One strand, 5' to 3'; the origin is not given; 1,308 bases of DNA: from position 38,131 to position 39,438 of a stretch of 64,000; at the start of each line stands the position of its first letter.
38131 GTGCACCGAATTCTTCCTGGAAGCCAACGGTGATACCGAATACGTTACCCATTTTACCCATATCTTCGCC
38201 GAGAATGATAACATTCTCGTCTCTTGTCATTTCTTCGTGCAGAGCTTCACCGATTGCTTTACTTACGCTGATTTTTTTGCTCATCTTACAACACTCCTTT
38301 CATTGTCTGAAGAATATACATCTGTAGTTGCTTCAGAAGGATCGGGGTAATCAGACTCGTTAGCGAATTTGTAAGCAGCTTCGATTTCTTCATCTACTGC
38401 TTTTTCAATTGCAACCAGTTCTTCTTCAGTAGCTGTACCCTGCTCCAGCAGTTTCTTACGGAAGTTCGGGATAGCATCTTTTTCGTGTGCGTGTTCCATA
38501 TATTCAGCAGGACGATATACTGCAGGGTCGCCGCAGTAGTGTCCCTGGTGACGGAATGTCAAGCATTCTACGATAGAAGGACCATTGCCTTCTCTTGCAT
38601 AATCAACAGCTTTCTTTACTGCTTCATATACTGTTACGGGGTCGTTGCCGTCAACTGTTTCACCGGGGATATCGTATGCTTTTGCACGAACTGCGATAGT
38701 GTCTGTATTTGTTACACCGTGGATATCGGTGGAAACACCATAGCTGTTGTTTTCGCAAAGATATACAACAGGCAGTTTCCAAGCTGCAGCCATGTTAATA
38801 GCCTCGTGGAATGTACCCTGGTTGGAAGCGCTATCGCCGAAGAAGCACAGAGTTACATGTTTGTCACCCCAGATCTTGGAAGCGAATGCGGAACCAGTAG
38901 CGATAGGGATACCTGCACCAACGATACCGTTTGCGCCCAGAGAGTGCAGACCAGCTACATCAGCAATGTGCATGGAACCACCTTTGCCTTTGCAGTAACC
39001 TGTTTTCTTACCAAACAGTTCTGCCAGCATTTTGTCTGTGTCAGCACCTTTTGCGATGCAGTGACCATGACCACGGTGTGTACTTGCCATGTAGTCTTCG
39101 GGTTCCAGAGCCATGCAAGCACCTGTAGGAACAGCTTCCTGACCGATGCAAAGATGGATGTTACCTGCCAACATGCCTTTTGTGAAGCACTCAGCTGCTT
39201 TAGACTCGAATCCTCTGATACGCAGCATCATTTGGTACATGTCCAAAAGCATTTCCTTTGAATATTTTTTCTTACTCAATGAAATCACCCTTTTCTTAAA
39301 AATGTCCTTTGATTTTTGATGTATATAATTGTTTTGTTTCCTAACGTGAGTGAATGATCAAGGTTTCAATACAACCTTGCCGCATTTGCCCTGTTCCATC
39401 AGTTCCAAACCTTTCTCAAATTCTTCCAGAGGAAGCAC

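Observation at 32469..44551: GntR-controlled TRAP transporter / Zn-ADH / E1-E2-E3 lipoamide complex / beta-hydroxyacid dehydrogenase island with no assignable substrate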

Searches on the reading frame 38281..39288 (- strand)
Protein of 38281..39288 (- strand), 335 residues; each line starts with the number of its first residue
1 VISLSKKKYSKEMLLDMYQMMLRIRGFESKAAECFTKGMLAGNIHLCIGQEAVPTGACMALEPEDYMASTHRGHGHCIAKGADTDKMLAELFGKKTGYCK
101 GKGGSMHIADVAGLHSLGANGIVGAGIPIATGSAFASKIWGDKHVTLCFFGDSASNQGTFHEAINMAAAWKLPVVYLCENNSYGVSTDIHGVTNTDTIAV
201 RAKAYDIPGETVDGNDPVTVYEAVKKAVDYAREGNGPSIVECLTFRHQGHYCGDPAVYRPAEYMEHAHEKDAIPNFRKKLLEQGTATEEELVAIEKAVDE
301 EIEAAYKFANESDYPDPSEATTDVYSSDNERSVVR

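Call 3: search_protein_families(library=pfam, proteins=[window:38281-39288:-])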
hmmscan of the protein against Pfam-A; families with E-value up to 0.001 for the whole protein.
window:38281-39288:- (335 aa): 4 families
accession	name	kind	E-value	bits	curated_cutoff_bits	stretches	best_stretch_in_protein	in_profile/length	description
PF00676.26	E1_dh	-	5.2e-90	301.9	22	1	21-317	3-299/300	Dehydrogenase E1 component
PF00456.26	Transketolase_N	-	1.7e-06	27.7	22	1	143-245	144-244/334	Transketolase, thiamine diphosphate binding domain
PF02775.26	TPP_enzyme_C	-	2.8e-06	27.6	21.9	1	115-242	22-151/151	Thiamine pyrophosphate enzyme, C-terminal TPP binding domain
PF13292.11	DXP_synthase_N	-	0.00019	21.3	21.2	1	121-215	111-205/274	1-deoxy-D-xylulose-5-phosphate synthase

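Call 4: search_protein_families(library=ncbifam, proteins=[window:38281-39288:-])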
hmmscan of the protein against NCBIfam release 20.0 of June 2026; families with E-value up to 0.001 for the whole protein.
window:38281-39288:- (335 aa): 10 families
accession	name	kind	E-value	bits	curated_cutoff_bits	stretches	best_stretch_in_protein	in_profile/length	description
TIGR03182.1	PDH_E1_alph_y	equivalog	1.1e-109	366.2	393.85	1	12-325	2-314/315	pyruvate dehydrogenase (acetyl-transferring) E1 component subunit alpha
TIGR03181.1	PDH_E1_alph_x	equivalog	3.9e-75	252.9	411.35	1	6-329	18-331/341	pyruvate dehydrogenase (acetyl-transferring) E1 component subunit alpha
TIGR00239.1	2oxo_dh_E1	equivalog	5e-14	51.2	770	1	143-309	345-516/931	2-oxoglutarate dehydrogenase E1 component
NF006914.0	PRK09404.1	equivalog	1.3e-13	50.2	764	1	142-313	339-513/919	2-oxoglutarate dehydrogenase E1 component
NF008907.0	PRK12270.1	equivalog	3e-13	48.5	878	1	123-319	640-841/1241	multifunctional oxoglutarate decarboxylase/oxoglutarate dehydrogenase thiamine pyrophosphate-binding subunit/dihydrolipoyllysine-residue suc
NF004559.0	PRK05899.2-5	equivalog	8.1e-13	47.5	488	1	119-239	124-242/627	transketolase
NF004556.0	PRK05899.2-2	equivalog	5.2e-06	25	575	1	120-244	124-244/639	transketolase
TIGR00232.1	tktlase_bact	equivalog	7e-05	21.4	682.25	1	143-245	142-242/654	transketolase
TIGR00204.1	dxs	equivalog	0.00017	20.2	465.95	1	125-205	115-195/616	1-deoxy-D-xylulose-5-phosphate synthase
NF006721.0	PRK09259.1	equivalog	0.00043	19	557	1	118-254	426-560/574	oxalyl-CoA decarboxylase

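Call 17: search_solved_structures(query=window:38281-39288:-, max_evalue=1e-20)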
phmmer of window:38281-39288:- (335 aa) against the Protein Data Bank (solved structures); distinct sequences matched with E-value up to 1e-20: 28.
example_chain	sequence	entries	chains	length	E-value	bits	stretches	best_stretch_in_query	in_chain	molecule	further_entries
1ni4_A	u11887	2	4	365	4.6e-65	223.4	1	12-329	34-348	Pyruvate dehydrogenase E1 component: Alpha subunit | Pyruvate dehydrogenase E1 component subunit alpha, somatic form, mitochondrial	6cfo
2ozl_A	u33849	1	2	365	4.6e-65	223.4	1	12-329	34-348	Pyruvate dehydrogenase E1 component alpha subunit, somatic form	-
3exe_A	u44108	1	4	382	5.3e-65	223.2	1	12-329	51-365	Pyruvate dehydrogenase E1 component subunit alpha, somatic form, mitochondrial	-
3exf_A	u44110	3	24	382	8.4e-65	222.5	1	12-329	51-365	Pyruvate dehydrogenase E1 component subunit alpha, somatic form, mitochondrial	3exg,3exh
6cer_A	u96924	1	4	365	1.2e-64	222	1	12-329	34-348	Pyruvate dehydrogenase E1 component subunit alpha, somatic form, mitochondrial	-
3exi_A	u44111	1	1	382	1.4e-64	221.8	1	12-329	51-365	Pyruvate dehydrogenase E1 component subunit alpha, somatic form, mitochondrial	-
1um9_A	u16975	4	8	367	7.5e-42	147.1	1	12-325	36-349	2-oxo acid dehydrogenase alpha subunit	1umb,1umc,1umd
1w85_A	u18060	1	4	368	6e-38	134.3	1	9-323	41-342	PYRUVATE DEHYDROGENASE E1 COMPONENT, ALPHA SUBUNIT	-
3duf_A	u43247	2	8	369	6e-38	134.2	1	9-323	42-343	Pyruvate dehydrogenase E1 component subunit alpha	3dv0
1w88_A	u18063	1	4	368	1.1e-37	133.3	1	9-323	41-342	PYRUVATE DEHYDROGENASE E1 COMPONENT, ALPHA SUBUNIT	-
3dva_A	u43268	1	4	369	1.6e-37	132.9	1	9-323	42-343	Pyruvate dehydrogenase E1 component subunit alpha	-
2j9f_A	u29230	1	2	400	7.1e-36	127.4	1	10-326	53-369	2-OXOISOVALERATE DEHYDROGENASE ALPHA SUBUNIT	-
1x7w_A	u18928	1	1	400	7.9e-35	124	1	10-326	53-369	2-oxoisovalerate dehydrogenase alpha subunit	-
1dtw_A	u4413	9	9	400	9.2e-35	123.8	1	10-326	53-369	BRANCHED-CHAIN ALPHA-KETO ACID DEHYDROGENASE ALPHA SUBUNIT | 2-OXOISOVALERATE DEHYDROGENASE ALPHA SUBUNIT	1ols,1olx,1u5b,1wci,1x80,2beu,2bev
1x7y_A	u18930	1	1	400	9.7e-35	123.7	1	10-326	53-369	2-oxoisovalerate dehydrogenase alpha subunit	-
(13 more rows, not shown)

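Call 37: find_homologous_proteins(query=window:38281-39288:-, max_evalue=1e-30)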
Query window:38281-39288:- (335 aa): 7999 proteins with E <= 1e-30 among 8000 candidates; the best 120 are listed.
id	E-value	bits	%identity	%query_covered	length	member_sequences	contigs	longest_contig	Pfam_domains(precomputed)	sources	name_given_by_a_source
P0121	5.5e-225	764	100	99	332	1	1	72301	PF02775.27,PF00676.26,PF00456.27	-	-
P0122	3.3e-200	682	88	100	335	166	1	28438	PF00676.26,PF00456.27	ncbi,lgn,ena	-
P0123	1.3e-197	674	87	99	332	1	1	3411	PF02775.27,PF13292.12,PF00676.26,PF00456.27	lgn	-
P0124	6.2e-197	672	87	99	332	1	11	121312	PF02775.27,PF00676.26,PF00456.27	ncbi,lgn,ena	-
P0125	7.6e-197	671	87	99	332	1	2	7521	PF00676.26,PF00456.27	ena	-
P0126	9.4e-197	671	87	99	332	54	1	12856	PF02775.27,PF13292.12,PF00676.26,PF00456.27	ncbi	-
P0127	1.3e-196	671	87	99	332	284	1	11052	PF02775.27,PF00676.26,PF00456.27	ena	-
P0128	5.1e-196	669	86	99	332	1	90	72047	PF02775.27,PF00676.26,PF00456.27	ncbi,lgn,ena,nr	ncbi:MAG TPA: thiamine pyrophosphate-dependent dehydrogenase E1 component subunit alpha [Candidatus 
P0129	6.2e-196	668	86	99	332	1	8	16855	PF00676.26,PF00456.27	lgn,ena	-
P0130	6.6e-196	668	86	99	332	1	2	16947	PF02775.27,PF00676.26,PF00456.27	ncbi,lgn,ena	-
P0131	1.2e-195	667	86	99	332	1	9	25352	PF02775.27,PF00676.26,PF00456.27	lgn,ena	-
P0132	1.3e-195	667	86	99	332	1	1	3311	PF02775.27,PF00676.26,PF00456.27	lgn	-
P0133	1.8e-195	667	86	99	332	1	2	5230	PF02775.27,PF00676.26,PF00456.27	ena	-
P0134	1.8e-195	667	86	99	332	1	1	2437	PF02775.27,PF13292.12,PF00676.26,PF00456.27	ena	-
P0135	3.9e-195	666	86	99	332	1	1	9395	PF02775.27,PF00676.26,PF00456.27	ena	-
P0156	4.4e-183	626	87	93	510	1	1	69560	PF03479.21,PF00676.26,PF00456.27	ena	-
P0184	1.9e-157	542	70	99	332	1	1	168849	PF02775.27,PF00676.26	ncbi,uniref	ncbi:thiamine pyrophosphate-dependent dehydrogenase E1 component subunit alpha [Acidaminococcus sp. 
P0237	1.7e-150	519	71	99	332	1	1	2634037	PF02775.27,PF00676.26,PF00456.27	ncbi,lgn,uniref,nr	ncbi:thiamine pyrophosphate-dependent dehydrogenase E1 component subunit alpha [Zophobihabitans ente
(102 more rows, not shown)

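Call 38: find_encoding_contigs(protein=P0156, flank=10000, max_places=1)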
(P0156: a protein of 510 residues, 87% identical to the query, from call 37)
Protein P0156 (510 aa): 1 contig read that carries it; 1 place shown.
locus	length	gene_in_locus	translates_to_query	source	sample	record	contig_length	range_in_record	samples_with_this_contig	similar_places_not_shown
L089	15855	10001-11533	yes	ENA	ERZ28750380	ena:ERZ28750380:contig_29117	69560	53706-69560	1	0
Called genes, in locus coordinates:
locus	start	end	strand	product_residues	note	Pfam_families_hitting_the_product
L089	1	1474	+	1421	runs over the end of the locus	PF12646:DUF3783, PF07833:Cu_amine_oxidN1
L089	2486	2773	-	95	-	PF13518:HTH_28 (weak)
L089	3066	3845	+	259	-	PF00248:Aldo_ket_red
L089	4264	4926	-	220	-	PF00392:GntR, PF13412:HTH_24 (weak), PF07729:FCD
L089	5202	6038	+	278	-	PF00106:adh_short, PF08659:KR, PF13561:adh_short_C2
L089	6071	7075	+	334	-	PF03480:DctP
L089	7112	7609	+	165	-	PF04290:DctQ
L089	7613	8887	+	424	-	PF03600:CitMHS (faint), PF06808:DctM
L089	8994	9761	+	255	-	PF12706:Lactamase_B_2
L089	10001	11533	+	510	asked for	PF03479:PCC, PF00676:E1_dh, PF00456:Transketolase_N (weak)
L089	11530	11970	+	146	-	PF02779:Transket_pyr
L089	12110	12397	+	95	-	PF02780:Transketolase_C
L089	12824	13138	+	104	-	PF02817:E3_binding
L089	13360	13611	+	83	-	PF00198:2-oxoacid_dh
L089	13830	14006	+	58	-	PF00364:Biotin_lipoyl (weak)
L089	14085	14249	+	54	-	-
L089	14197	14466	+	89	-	-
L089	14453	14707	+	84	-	PF07992:Pyr_redox_2 (weak)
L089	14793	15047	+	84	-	PF07992:Pyr_redox_2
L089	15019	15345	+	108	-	PF07992:Pyr_redox_2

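Call 39: find_encoding_contigs(protein=P0237, flank=10000, max_places=1)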
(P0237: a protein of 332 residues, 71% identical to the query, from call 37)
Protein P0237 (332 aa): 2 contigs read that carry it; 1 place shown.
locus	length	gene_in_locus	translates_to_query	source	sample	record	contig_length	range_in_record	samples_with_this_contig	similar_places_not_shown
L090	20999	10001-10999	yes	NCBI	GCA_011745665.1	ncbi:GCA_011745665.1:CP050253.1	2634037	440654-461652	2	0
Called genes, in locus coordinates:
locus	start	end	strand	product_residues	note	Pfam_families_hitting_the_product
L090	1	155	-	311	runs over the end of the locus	PF00478:IMPDH, PF03060:NMO, PF00977:His_biosynth (weak), PF05690:ThiG (weak), PF01070:FMN_dh (weak)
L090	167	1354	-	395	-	PF07690:MFS_1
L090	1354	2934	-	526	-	PF01144:CoA_trans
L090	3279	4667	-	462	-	PF02133:Transp_cyt_pur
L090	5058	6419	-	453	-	PF07724:AAA_2 (faint), PF00158:Sigma54_activat, PF14532:Sigma54_activ_2, PF07728:AAA_5 (weak), PF25601:AAA_lid_14, PF02954:HTH_8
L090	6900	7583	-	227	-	PF00392:GntR, PF07729:FCD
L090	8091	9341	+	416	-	PF00083:Sugar_tr, PF07690:MFS_1, PF03137:OATP (weak), PF07690:MFS_1 (weak)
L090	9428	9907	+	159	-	PF03479:PCC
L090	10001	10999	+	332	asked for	PF00676:E1_dh, PF00456:Transketolase_N (weak), PF02775:TPP_enzyme_C (faint)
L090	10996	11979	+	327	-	PF02779:Transket_pyr, PF02780:Transketolase_C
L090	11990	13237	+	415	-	PF00364:Biotin_lipoyl, PF02817:E3_binding, PF00198:2-oxoacid_dh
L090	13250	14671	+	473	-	PF01134:GIDA (weak), PF01262:AlaDh_PNT_C (faint), PF01266:DAO (faint), PF07992:Pyr_redox_2, PF12831:FAD_oxidored (weak), PF13738:Pyr_redox_3, PF00070:Pyr_redox, PF02852:Pyr_redox_dim, +2 more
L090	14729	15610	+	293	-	PF02826:2-Hacid_dh_C (weak), PF03446:NAD_binding_2, PF03807:F420_oxidored (faint), PF02153:PDH_N, PF14833:NAD_binding_11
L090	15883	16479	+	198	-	PF01613:Flavin_Reduct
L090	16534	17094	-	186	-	PF01380:SIS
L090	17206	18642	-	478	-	PF02378:PTS_EIIC, PF02302:PTS_IIB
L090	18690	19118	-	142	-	PF00359:PTS_EIIA_2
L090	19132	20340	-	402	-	PF01232:Mannitol_dh, PF08125:Mannitol_dh_C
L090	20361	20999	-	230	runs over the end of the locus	PF00834:Ribul_P_3_epim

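Call 40: find_encoding_contigs(protein=P0184, flank=10000, max_places=1)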
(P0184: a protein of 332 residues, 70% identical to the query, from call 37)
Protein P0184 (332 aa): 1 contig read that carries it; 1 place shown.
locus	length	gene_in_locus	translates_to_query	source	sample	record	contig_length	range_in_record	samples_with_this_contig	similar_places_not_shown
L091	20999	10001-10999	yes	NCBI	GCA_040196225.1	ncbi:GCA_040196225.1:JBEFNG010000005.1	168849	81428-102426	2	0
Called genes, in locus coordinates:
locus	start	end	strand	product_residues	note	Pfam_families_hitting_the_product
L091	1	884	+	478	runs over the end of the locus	PF03553:Na_H_antiporter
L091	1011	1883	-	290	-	-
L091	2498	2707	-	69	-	-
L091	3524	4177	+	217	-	PF00392:GntR, PF07729:FCD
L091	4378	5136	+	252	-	PF00106:adh_short, PF23441:SDR, PF08659:KR, PF13561:adh_short_C2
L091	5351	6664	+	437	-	PF03616:Glt_symporter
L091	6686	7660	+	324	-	PF00676:E1_dh, PF02775:TPP_enzyme_C (weak)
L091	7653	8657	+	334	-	PF02779:Transket_pyr, PF02780:Transketolase_C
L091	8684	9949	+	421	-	PF03600:CitMHS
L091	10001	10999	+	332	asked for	PF00676:E1_dh, PF02775:TPP_enzyme_C (faint)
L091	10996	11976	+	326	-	PF02779:Transket_pyr, PF02780:Transketolase_C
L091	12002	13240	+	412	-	PF00364:Biotin_lipoyl, PF25984:BSH_YknX (faint), PF02817:E3_binding, PF00198:2-oxoacid_dh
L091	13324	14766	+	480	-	PF00890:FAD_binding_2 (faint), PF01134:GIDA, PF01262:AlaDh_PNT_C (faint), PF07992:Pyr_redox_2, PF12831:FAD_oxidored (weak), PF13738:Pyr_redox_3, PF00070:Pyr_redox, PF02852:Pyr_redox_dim, +4 more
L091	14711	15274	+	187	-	PF03479:PCC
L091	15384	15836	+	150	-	-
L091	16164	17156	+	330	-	PF21948:LplA-B_cat, PF03099:BPL_LplA_LipB, PF10437:Lip_prot_lig_C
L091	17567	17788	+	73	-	-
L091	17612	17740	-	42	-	-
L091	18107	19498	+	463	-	PF02667:SCFA_trans (faint), PF03553:Na_H_antiporter (faint), PF03606:DcuC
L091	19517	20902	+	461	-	PF03577:Peptidase_C69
